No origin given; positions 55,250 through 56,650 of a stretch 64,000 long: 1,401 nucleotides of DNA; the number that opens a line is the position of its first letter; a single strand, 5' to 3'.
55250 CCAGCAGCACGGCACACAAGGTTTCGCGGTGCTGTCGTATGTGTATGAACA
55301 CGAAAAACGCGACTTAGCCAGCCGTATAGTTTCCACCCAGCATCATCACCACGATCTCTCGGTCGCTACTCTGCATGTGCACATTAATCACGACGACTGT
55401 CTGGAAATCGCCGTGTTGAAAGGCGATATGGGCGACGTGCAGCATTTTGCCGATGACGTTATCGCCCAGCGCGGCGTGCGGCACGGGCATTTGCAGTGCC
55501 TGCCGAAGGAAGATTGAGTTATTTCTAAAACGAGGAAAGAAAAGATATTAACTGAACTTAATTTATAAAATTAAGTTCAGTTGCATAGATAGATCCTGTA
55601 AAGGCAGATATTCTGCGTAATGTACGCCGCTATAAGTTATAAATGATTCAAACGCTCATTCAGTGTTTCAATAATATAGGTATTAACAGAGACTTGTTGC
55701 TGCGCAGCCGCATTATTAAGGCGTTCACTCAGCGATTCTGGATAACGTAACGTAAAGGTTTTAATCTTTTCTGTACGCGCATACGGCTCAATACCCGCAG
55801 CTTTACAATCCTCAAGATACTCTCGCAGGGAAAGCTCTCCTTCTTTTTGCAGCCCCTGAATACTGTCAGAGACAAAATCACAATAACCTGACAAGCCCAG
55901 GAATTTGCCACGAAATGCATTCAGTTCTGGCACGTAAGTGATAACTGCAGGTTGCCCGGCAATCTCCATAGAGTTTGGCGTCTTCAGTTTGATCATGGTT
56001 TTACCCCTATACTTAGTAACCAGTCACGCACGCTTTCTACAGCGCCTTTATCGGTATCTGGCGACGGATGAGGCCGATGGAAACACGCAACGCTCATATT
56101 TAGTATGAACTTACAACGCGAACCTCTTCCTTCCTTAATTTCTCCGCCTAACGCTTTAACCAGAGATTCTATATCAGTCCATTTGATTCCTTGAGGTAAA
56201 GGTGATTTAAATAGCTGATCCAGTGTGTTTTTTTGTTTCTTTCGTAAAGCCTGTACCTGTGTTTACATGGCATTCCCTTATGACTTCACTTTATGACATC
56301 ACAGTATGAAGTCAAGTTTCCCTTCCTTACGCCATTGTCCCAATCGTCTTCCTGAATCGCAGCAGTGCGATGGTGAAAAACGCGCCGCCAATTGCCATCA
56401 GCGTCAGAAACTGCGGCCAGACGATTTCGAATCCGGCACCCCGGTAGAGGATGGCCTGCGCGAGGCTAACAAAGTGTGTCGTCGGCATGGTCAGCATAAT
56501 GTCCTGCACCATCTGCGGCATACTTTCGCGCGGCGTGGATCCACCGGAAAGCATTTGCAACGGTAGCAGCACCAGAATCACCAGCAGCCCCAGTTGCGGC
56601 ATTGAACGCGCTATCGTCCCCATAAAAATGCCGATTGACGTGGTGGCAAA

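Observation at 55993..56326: HicAB-like module next to nikR whose toxin gene has a stop at codon 2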

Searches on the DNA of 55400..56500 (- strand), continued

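Call 20: get_annotated_region(hit=H119, flank=400)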
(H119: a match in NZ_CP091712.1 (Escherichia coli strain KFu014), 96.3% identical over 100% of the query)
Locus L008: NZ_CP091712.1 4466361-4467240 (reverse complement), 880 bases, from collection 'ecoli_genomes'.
description: Escherichia coli strain KFu014 chromosome, complete genome
organism: Escherichia coli strain KFu014 (NCBI taxid 562)
replicon: chromosome; assembly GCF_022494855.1
host: -; source: river water; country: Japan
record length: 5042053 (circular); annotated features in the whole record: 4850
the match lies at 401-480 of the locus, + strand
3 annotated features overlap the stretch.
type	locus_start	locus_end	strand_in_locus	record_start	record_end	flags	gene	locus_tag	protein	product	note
CDS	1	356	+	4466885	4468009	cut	yhhJ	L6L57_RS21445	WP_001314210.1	ABC transporter permease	-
CDS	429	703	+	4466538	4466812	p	-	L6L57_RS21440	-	type II toxin-antitoxin system HicA family toxin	frameshifted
CDS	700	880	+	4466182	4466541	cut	-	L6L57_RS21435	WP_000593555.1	type II toxin-antitoxin system HicB family antitoxin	-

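Call 38: search_rna_families(source=window, start=55400, end=56500, threshold=evalue, max_evalue=1)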
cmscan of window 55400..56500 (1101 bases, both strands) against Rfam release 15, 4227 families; matches with E-value up to 1: 0.
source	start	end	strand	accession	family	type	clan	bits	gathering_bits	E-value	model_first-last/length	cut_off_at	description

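Call 42: search_dna_similar(query=L002:1573-1740:+, collection=ecoli_genomes, mode=near, max_rows=60, rows=spread)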
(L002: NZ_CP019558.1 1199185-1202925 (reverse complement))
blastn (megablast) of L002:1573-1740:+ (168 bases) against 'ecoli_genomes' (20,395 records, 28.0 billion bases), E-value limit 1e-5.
Records with a match: 798; places in all: 798; records where one place covers at least 80% of the query: 797.
Genomes with a match: 798 of 5426; with a place that covers at least 80% of the query: 797. Places per genome that has any: lowest 1, median 1, highest 1. On chromosomes: 798 places; on plasmids: 0.
Best place of each record, by identity: >=99% 787; 95-99% 5; 90-95% 6.
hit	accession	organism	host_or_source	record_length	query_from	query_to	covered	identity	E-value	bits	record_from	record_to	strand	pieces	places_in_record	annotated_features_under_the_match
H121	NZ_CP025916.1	Escherichia coli strain 120899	Homo sapiens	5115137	1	168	100%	100.0%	7e-82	311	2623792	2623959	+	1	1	type II toxin-antitoxin system HicA family toxin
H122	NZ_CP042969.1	Escherichia coli strain CFSAN061769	missing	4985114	1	168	100%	100.0%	7e-82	311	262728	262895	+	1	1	type II toxin-antitoxin system HicA family toxin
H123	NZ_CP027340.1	Escherichia coli strain 2015C-3121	Homo sapiens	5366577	1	168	100%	100.0%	7e-82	311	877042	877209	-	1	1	type II toxin-antitoxin system HicA family toxin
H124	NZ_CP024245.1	Escherichia coli O27:H7 strain B4103-1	missing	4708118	1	168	100%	100.0%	7e-82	311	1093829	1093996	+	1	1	type II toxin-antitoxin system HicA family toxin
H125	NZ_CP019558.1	Escherichia coli strain KSC207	porcine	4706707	1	168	100%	100.0%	7e-82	311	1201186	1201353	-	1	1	type II toxin-antitoxin system HicA family toxin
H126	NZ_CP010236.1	Escherichia coli strain S42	not applicable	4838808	1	168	100%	100.0%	7e-82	311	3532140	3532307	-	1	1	type II toxin-antitoxin system HicA family toxin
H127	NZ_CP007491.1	Escherichia coli strain ACN002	-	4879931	1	168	100%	100.0%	7e-82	311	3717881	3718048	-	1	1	type II toxin-antitoxin system HicA family toxin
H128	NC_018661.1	Escherichia coli O104:H4 str. 2009EL-2071 strain 2009EL-2071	Stool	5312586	1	168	100%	100.0%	7e-82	311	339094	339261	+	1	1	type II toxin-antitoxin system HicA family toxin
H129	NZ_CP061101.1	Escherichia coli strain 1EC213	Homo sapiens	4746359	1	168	100%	100.0%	7e-82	311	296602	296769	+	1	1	type II toxin-antitoxin system HicA family toxin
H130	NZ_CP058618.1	Escherichia coli strain JS316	Homo sapiens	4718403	1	168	100%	100.0%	7e-82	311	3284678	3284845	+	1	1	type II toxin-antitoxin system HicA family toxin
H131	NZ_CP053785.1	Escherichia coli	Bird of prey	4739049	1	168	100%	100.0%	7e-82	311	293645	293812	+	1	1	type II toxin-antitoxin system HicA family toxin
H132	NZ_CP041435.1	Escherichia coli strain STEC309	patient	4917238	1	168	100%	100.0%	7e-82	311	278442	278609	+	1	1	type II toxin-antitoxin system HicA family toxin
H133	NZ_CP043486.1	Escherichia coli strain SL112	missing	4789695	1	168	100%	100.0%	7e-82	311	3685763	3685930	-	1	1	type II toxin-antitoxin system HicA family toxin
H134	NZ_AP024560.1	Escherichia coli strain NIPH17_0020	Homo sapiens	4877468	1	168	100%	100.0%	7e-82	311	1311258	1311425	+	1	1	type II toxin-antitoxin system HicA family toxin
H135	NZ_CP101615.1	Escherichia coli strain DC71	giant panda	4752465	1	168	100%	100.0%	7e-82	311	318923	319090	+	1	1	type II toxin-antitoxin system HicA family toxin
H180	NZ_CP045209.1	Escherichia coli strain 4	Ground beef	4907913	1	125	74%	100.0%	6e-58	231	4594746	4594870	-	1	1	hexulose-6-phosphate synthase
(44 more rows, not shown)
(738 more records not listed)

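Call 44: get_annotated_region(hit=H180, flank=1800)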
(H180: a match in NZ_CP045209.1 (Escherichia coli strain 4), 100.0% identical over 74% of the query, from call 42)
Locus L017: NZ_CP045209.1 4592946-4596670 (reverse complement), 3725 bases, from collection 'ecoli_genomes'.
description: Escherichia coli strain 4 chromosome, complete genome
organism: Escherichia coli strain 4 (NCBI taxid 562)
replicon: chromosome; assembly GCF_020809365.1
host: -; source: Ground beef; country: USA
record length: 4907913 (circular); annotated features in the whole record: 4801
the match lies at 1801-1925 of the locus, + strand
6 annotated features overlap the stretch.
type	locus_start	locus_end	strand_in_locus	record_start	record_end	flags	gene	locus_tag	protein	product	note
CDS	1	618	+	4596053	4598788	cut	rbbA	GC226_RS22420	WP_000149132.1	ribosome-associated ATPase/putative transporter RbbA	-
CDS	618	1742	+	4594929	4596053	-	yhhJ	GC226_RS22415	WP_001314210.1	ABC transporter permease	-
CDS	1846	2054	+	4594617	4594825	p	-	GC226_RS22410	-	hexulose-6-phosphate synthase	frameshifted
CDS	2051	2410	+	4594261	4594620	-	-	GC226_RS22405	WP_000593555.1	type II toxin-antitoxin system HicB family antitoxin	-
CDS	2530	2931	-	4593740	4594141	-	nikR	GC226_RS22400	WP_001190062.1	nickel-responsive transcriptional regulator NikR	-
CDS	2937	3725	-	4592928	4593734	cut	nikE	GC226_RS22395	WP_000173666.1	nickel import ATP-binding protein NikE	-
